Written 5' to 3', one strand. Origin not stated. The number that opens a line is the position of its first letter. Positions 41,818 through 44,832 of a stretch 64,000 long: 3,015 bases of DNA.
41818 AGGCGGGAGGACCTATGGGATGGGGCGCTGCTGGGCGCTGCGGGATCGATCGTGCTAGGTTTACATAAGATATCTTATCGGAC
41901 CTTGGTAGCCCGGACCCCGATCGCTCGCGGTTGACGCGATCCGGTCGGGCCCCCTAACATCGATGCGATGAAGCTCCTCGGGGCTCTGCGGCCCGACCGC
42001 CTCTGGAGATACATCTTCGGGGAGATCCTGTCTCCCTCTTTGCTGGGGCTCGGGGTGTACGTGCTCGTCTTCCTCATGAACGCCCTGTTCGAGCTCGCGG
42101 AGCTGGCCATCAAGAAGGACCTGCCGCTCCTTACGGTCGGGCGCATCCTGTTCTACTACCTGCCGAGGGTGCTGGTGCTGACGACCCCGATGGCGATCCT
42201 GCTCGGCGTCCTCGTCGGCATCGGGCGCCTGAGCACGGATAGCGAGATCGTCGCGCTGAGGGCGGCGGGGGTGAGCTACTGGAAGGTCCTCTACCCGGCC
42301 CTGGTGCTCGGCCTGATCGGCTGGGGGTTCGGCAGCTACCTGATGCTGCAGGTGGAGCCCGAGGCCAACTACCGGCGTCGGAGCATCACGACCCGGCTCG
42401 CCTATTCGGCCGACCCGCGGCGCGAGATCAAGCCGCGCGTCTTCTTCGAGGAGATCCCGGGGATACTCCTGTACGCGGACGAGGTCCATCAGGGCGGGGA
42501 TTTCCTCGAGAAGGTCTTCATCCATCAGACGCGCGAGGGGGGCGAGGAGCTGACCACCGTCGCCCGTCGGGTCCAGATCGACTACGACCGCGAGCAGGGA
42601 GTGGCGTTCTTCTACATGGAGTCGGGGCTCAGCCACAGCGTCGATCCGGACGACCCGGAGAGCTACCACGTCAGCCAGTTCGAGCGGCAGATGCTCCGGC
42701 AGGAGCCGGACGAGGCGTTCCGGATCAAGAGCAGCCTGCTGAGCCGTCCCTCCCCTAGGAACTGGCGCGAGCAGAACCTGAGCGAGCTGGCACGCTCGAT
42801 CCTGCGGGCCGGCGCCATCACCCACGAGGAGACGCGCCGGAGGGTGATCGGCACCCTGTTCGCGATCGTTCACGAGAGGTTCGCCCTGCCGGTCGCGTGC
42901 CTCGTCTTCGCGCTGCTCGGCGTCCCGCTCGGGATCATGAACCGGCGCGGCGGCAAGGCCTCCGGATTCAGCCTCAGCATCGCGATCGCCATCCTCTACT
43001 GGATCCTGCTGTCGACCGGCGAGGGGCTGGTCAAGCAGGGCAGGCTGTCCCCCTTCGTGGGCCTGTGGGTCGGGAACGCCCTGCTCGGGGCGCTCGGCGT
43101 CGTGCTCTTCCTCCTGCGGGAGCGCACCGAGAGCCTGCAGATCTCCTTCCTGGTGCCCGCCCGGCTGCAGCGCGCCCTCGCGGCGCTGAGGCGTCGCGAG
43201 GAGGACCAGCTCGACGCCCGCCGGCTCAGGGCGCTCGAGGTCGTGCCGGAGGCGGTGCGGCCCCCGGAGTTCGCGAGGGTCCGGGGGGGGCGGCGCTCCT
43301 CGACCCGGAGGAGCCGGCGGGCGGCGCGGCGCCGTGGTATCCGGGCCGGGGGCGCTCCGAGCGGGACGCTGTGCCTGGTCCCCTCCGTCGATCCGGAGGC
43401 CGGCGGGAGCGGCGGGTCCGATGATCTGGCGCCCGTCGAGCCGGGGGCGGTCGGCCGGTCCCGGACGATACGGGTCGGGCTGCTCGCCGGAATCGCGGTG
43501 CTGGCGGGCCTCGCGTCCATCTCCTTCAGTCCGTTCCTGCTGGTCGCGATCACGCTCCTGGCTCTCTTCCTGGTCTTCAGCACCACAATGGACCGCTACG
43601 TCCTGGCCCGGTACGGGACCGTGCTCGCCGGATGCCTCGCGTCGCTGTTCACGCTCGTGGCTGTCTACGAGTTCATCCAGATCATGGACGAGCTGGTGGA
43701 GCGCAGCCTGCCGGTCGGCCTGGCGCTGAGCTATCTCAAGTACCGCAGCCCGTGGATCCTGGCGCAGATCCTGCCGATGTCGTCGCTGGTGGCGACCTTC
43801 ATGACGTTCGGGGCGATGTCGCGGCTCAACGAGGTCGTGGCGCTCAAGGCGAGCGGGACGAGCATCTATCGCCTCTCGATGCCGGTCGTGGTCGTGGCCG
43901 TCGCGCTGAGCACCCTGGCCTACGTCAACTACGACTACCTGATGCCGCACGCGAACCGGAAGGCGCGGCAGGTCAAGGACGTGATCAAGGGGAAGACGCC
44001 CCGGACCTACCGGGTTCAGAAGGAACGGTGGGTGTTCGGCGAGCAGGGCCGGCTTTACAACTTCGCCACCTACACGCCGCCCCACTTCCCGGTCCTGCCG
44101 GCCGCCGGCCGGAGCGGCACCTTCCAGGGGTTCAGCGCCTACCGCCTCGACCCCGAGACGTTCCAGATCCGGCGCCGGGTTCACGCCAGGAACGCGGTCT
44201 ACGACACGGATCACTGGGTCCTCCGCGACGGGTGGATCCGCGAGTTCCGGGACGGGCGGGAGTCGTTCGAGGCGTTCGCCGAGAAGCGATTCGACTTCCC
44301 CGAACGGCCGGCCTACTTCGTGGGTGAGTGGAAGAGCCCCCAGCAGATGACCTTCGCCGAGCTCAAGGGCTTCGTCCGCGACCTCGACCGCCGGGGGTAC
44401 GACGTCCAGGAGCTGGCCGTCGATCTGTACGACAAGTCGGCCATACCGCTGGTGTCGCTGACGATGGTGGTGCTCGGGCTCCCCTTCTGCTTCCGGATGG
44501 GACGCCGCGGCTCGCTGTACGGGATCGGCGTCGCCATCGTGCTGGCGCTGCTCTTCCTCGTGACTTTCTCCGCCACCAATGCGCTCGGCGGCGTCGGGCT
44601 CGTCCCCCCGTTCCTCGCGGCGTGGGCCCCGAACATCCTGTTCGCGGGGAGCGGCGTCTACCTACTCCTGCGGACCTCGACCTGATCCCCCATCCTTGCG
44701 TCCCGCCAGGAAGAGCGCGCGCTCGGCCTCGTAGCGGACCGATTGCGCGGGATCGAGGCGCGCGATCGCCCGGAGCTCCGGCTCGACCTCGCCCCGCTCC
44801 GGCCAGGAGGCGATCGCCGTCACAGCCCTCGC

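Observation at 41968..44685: lptF and lptG encoded as a single fused 905-aa permease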

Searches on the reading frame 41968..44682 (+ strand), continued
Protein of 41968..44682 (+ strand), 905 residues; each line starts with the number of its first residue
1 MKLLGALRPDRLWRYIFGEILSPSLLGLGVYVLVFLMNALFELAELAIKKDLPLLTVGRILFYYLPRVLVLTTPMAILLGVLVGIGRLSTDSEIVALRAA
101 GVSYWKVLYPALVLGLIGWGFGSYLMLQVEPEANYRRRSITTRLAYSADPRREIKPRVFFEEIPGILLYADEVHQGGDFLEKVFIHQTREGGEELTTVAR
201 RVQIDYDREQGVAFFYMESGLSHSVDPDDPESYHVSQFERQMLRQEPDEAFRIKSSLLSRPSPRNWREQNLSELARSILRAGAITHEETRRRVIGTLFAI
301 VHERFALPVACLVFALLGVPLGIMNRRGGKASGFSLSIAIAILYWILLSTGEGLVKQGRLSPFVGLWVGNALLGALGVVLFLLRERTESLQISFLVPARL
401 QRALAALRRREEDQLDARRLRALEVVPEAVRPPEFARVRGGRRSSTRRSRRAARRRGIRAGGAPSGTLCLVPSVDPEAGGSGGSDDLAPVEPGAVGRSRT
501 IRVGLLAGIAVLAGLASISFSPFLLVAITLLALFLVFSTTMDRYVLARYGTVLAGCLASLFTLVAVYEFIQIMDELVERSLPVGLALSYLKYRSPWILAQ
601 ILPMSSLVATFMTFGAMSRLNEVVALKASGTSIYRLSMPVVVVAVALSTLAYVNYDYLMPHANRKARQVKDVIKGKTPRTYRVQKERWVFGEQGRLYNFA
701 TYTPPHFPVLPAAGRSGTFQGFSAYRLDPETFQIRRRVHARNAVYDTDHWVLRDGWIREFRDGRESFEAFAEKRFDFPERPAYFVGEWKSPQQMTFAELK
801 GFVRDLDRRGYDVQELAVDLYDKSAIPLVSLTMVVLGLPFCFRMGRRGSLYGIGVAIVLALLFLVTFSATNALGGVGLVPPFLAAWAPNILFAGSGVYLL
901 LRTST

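Call 33: predict_structure(alignment_id=A1)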
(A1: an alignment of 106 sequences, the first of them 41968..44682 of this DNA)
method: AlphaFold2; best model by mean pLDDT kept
length: 905 residues; sequences in the alignment: 106
mean_pLDDT: 86.7   pTM: 0.78
mean pLDDT of the five models: 86.7, 85.2, 85.1, 84.1, 83.9
residues with pLDDT >= 90: 613; 70-90: 166; 50-70: 52; < 50: 74
segments of 3 or more residues with pLDDT < 50: 427-494, 680-683
pLDDT, mean of each block of 10 residues (from residue 1): 71 97 94 91 87 93 97 97 94 94 95 98 98 97 89 91 93 93 95 95 94 96 94 95 93 88 95 98 97 97 97 98 85 86 93 93 96 98 85 62 86 89 61 40 39 40 40 42 40 56 74 59 69 73 94 94 92 91 95 96 96 94 94 95 93 94 94 78 69 92 78 75 94 95 94 97 94 96 81 94 89 94 96 97 86 90 93 93 97 98 91
secondary structure, 60 per line:
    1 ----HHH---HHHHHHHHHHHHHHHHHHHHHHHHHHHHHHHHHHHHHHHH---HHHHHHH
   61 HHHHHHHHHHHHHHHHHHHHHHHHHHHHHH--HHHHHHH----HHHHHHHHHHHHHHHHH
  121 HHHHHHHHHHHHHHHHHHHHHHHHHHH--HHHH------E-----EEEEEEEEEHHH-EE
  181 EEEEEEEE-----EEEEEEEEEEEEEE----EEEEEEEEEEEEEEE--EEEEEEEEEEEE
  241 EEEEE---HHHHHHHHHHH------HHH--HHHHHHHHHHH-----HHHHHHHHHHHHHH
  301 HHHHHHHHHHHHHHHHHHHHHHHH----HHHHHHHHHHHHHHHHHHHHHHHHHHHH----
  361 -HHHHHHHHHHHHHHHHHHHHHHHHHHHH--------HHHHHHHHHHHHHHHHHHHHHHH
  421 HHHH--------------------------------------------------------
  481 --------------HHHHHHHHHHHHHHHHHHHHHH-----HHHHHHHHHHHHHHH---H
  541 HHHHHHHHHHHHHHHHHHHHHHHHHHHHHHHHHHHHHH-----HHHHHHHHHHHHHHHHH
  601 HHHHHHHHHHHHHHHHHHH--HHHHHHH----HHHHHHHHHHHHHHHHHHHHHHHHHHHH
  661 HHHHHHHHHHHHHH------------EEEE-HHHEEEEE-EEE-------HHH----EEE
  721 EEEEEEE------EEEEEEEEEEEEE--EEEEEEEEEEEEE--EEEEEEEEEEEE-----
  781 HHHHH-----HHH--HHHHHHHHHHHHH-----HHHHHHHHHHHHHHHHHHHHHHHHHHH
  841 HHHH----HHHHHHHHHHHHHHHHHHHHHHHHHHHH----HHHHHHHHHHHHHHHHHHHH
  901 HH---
elements in order (helices of 4 or more, strands of 3 or more residues): H11-50 H54-90 H93-99 H104-147 H150-153 E166-174 E179-188 E194-207 E212-226 E229-245 H249-259 H271-281 H287-324 H329-356 H362-389 H398-424 H495-516 H522-536 H540-578 H584-619 H622-628 H633-674 E687-690 E695-699 E701-703 E718-727 E734-746 E749-761 E764-775 H781-785 H796-808 H814-844 H849-876 H881-902

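Call 37: fold_search(model_id=the predicted structure, library=pdb)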
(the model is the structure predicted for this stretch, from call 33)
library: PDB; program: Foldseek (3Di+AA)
matches with E <= 10: 188; with E <= 0.001: 26
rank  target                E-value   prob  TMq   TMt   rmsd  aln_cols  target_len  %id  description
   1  6mjp_G                2.2e-14  1.00  0.34  0.81   4.2       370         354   18  LptB(E163Q)FGC from Vibrio cholerae (released 2019-03-27)
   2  9doh_G                6.3e-14  1.00  0.29  0.68   7.1       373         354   20  Cryo-EM structure of LptB2FG apo-1 (released 2025-11-19)
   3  6mit_G                1.8e-13  1.00  0.35  0.82   3.9       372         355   18  LptBFGC from Enterobacter cloacae (released 2019-03-27)
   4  8frl_G                3.5e-13  1.00  0.33  0.83   3.6       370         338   19  Acinetobacter baylyi LptB2FG bound to lipopolysaccharide and a macrocyclic peptide (released 2024-01-03)
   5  5x5y_F                2.0e-12  1.00  0.26  0.63   9.7       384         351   18  A membrane protein complex (released 2017-04-05)
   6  8ufg_G                4.8e-12  1.00  0.32  0.82   4.5       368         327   18  Acinetobacter baylyi LptB2FG bound to Acinetobacter baylyi lipopolysaccharide (released 2024-01-03)
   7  6mit_F                5.2e-12  1.00  0.29  0.66   6.2       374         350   20  LptBFGC from Enterobacter cloacae (released 2019-03-27)
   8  8ufh_G                7.5e-12  1.00  0.32  0.82   4.3       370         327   18  Acinetobacter baylyi LptB2FG bound to Acinetobacter baylyi lipopolysaccharide and a macrocyclic peptide (released 2024-01-03)
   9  5x5y_G                7.8e-12  1.00  0.29  0.69   9.2       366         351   19  A membrane protein complex (released 2017-04-05)
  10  9dok_F                1.3e-11  1.00  0.28  0.62   7.9       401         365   19  Cryo-EM structure of LptB2FG apo-II (released 2025-11-19)
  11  8frl_F                2.8e-10  1.00  0.31  0.81   4.0       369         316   17  Acinetobacter baylyi LptB2FG bound to lipopolysaccharide and a macrocyclic peptide (released 2024-01-03)
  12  9doh_F                3.6e-10  1.00  0.30  0.66   6.7       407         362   20  Cryo-EM structure of LptB2FG apo-1 (released 2025-11-19)
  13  6mit_I                3.8e-10  1.00  0.28  0.66   6.3       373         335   20  LptBFGC from Enterobacter cloacae (released 2019-03-27)
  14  6mjp_F                1.6e-09  1.00  0.26  0.59   9.4       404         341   18  LptB(E163Q)FGC from Vibrio cholerae (released 2019-03-27)
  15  8frn_G                2.7e-09  1.00  0.29  0.80   5.2       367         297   18  Acinetobacter baylyi LptB2FG bound to lipopolysaccharide and Zosurabalpin (released 2024-01-03)
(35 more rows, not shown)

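Call 56: search_solved_structures(query=window:41968-44682:+, max_evalue=0.00001, show_alignments=4)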
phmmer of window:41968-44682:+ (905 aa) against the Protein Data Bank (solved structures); distinct sequences matched with E-value up to 0.00001: 18.
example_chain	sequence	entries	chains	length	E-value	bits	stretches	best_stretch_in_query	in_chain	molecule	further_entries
7efo_F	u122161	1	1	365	6.4e-16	60.8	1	13-153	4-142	Lipopolysaccharide export system permease protein LptF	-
5l75_F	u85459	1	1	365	1.2e-15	59.9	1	13-153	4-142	FIG000988: Predicted permease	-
9doh_G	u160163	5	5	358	2.8e-15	58.6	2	12-130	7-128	Permease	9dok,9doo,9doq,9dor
5x5y_G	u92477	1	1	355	3.3e-15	58.4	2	13-130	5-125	Uncharacterized protein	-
6mit_F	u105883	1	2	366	6.4e-14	54.1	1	13-137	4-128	LPS export ABC transporter permease LptF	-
6s8h_F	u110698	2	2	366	1.3e-13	53.2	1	13-193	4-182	Lipopolysaccharide export system permease protein LptF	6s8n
6s8g_F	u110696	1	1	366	2.2e-13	52.4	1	13-192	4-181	LPS export ABC transporter permease LptF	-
6mhu_F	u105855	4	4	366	5.4e-13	51.1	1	13-193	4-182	Lipopolysaccharide export system permease protein LptF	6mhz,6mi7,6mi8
6mjp_F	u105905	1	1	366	2.7e-11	45.4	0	14-140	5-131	FIG000988: Predicted permease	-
8frl_F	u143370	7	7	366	3.4e-11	45.1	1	13-273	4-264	Lipopolysaccharide export system permease protein LptF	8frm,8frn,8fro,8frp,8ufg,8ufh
8frl_G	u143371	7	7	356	2.5e-09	38.9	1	25-140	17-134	LPS export ABC transporter permease LptG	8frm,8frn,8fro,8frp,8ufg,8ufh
6mjp_G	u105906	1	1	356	2.6e-08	35.6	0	59-106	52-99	LPS export ABC transporter permease LptG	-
9doh_F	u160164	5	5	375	7.5e-07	30.8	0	13-119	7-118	Lipopolysaccharide export system permease protein LptF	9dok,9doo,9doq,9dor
5x5y_F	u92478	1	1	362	9.4e-07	30.4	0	13-119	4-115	Uncharacterized protein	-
5l75_G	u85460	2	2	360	1e-06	30.3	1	541-902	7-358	FIG000906: Predicted Permease | LPS export ABC transporter permease LptG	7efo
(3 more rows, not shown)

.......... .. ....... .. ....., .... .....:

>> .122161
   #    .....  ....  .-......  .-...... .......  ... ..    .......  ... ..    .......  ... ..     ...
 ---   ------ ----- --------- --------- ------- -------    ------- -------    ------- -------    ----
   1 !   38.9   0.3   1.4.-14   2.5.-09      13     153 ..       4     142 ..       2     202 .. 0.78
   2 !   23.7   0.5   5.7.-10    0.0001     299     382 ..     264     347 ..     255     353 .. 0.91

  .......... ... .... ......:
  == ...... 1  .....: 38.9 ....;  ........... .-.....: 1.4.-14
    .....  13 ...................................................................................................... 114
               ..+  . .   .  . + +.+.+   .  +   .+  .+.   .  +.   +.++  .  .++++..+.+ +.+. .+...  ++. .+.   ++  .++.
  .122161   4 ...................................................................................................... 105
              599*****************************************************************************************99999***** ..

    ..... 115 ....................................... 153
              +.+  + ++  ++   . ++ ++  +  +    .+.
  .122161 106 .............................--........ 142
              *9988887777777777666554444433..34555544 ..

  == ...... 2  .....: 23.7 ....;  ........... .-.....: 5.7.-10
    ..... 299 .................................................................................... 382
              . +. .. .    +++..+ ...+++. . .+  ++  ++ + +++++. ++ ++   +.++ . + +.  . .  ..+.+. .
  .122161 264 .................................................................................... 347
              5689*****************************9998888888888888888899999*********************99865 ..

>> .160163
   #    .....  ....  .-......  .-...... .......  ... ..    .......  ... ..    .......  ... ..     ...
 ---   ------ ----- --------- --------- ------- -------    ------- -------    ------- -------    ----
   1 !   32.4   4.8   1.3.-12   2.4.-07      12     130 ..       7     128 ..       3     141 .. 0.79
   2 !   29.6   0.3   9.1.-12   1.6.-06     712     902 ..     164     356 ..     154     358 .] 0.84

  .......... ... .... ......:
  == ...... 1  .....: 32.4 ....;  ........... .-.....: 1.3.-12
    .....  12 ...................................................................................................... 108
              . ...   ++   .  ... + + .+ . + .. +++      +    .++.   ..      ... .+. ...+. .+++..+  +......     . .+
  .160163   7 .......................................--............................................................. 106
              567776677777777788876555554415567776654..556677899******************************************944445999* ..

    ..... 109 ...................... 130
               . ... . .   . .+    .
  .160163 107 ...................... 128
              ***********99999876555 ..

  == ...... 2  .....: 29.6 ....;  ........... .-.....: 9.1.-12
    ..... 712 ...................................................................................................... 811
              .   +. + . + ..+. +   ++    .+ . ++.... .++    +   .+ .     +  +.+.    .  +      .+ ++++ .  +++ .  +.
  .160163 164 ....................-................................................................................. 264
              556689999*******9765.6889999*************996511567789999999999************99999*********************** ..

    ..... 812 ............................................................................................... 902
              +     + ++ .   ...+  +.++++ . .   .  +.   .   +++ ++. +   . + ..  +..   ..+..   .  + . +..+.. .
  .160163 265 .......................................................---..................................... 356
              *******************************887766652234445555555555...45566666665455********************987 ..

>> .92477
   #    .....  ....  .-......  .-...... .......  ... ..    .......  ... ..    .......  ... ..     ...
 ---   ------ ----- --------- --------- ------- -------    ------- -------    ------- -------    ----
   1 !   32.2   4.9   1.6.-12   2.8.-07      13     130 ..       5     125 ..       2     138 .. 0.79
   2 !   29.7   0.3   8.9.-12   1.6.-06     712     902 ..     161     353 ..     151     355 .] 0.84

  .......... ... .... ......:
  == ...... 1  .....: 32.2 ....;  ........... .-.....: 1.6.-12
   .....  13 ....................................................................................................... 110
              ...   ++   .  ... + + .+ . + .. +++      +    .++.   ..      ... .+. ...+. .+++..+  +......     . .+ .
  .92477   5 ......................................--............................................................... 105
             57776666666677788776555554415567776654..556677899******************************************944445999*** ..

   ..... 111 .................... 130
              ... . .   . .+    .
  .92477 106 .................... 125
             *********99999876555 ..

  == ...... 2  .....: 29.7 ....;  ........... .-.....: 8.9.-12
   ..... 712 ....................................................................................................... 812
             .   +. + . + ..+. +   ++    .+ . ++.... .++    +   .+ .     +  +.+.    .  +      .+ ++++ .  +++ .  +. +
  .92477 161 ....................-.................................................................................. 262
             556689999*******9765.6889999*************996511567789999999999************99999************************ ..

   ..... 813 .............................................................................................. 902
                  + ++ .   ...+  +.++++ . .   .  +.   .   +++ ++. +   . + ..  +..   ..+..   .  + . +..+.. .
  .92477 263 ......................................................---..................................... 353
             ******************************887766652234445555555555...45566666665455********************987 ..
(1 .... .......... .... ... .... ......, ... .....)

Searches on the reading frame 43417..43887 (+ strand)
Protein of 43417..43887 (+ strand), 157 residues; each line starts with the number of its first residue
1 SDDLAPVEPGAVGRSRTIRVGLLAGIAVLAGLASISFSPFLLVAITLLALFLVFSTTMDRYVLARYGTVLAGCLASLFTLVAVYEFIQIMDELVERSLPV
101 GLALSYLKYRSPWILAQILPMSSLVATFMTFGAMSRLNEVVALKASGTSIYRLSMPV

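Call 69: search_protein_representatives(protein=window:43417-43887:+)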
Query: 157 residues. Proteins with E-value up to 0.001 (for the whole library): 2219; up to 1e-10: 157; up to 1e-30: 4. The best 150 are listed.
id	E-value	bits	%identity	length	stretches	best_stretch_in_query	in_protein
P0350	2.2e-53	196.6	67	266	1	8-151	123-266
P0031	9.0e-50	184.9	50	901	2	15-157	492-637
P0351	3.4e-42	160.4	63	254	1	34-157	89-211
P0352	1.5e-39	151.8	57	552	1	18-157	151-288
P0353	4.9e-25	104.8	37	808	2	53-157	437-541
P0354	1.7e-24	103.0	38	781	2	57-157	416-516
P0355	1.1e-22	97.1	36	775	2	42-157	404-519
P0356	2.4e-21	92.8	34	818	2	57-157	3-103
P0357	8.3e-21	91.1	37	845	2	58-157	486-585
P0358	1.1e-19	87.5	38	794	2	54-156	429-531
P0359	6.1e-19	85.0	32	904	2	54-157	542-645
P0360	2.2e-18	83.2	34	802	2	52-157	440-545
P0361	3.9e-18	82.4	34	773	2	54-157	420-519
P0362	1.0e-17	81.1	33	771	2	57-156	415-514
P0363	1.6e-17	80.4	35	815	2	57-157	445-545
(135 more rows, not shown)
